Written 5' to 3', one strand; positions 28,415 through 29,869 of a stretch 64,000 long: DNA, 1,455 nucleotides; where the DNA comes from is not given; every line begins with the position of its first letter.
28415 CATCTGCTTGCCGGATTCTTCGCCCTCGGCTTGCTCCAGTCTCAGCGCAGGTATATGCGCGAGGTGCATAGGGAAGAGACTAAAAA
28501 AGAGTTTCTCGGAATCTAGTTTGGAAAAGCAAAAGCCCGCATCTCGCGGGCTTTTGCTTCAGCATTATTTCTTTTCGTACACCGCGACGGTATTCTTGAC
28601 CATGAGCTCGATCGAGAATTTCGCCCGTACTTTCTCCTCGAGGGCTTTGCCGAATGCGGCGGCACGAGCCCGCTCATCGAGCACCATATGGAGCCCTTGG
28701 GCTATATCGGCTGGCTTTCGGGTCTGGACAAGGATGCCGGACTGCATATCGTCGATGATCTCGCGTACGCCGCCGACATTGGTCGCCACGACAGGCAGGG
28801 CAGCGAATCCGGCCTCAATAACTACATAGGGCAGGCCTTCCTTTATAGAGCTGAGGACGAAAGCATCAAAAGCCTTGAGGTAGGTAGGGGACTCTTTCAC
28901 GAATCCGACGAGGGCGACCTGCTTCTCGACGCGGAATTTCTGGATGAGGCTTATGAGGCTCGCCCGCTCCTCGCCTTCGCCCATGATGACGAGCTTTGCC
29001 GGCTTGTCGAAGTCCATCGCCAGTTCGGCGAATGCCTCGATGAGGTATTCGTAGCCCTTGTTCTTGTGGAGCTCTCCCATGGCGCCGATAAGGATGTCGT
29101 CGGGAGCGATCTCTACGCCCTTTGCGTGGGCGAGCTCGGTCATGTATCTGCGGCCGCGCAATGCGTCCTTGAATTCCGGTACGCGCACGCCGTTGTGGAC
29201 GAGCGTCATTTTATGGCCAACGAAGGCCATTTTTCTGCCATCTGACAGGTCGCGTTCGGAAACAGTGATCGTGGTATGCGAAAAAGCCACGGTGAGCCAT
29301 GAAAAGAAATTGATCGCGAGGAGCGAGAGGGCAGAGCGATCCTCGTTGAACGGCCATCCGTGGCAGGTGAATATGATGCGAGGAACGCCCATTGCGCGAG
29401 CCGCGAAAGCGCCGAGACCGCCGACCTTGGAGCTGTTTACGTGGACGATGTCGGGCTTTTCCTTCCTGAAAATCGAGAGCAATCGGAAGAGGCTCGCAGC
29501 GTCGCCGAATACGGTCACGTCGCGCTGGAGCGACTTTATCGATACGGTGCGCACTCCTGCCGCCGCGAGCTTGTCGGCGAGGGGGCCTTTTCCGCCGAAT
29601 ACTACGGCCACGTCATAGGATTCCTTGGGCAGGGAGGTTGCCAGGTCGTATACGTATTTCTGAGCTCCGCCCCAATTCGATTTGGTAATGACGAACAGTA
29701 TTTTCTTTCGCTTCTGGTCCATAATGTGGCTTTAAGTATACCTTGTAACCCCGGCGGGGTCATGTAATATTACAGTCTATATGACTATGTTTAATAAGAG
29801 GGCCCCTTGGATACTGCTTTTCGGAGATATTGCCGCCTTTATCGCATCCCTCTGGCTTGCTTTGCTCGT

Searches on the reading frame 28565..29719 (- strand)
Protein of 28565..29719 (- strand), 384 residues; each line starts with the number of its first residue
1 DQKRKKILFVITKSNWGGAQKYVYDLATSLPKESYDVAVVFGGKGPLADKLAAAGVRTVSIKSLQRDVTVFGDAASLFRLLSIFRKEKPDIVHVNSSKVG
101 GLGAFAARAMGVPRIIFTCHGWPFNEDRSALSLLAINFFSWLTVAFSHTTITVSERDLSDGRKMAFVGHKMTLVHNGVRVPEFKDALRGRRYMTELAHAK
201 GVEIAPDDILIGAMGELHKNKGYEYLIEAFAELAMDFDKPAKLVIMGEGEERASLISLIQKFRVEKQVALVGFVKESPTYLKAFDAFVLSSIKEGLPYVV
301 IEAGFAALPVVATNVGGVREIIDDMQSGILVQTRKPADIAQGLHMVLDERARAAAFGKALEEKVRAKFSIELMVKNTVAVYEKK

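Call 102: search_protein_families(library=pfam, proteins=[window:28565-29719:-], max_evalue=0.001)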
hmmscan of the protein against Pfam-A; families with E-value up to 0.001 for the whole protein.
window:28565-29719:- (384 aa): 6 families
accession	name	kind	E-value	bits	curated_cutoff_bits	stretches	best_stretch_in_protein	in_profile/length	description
PF00534.26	Glycos_transf_1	-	1.2e-36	126.3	26.4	1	203-359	10-168/172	Glycosyl transferases group 1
PF13692.12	Glyco_trans_1_4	-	3.3e-33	115.4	27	1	210-348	3-141/142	Glycosyl transferases group 1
PF13439.12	Glyco_transf_4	-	2.3e-22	80.3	28.5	1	16-178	1-166/170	Glycosyltransferase Family 4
PF13579.12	Glyco_trans_4_4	-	1.3e-19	71.6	29.7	1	17-177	1-158/158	Glycosyl transferase 4-like domain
PF13477.12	Glyco_trans_4_2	-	1.9e-12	47.9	23.4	1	6-126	1-113/139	Glycosyl transferase 4-like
PF20706.3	GT4-conflict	-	9.6e-05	22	26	1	214-367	205-375/385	Family 4 Glycosyltransferase in conflict systems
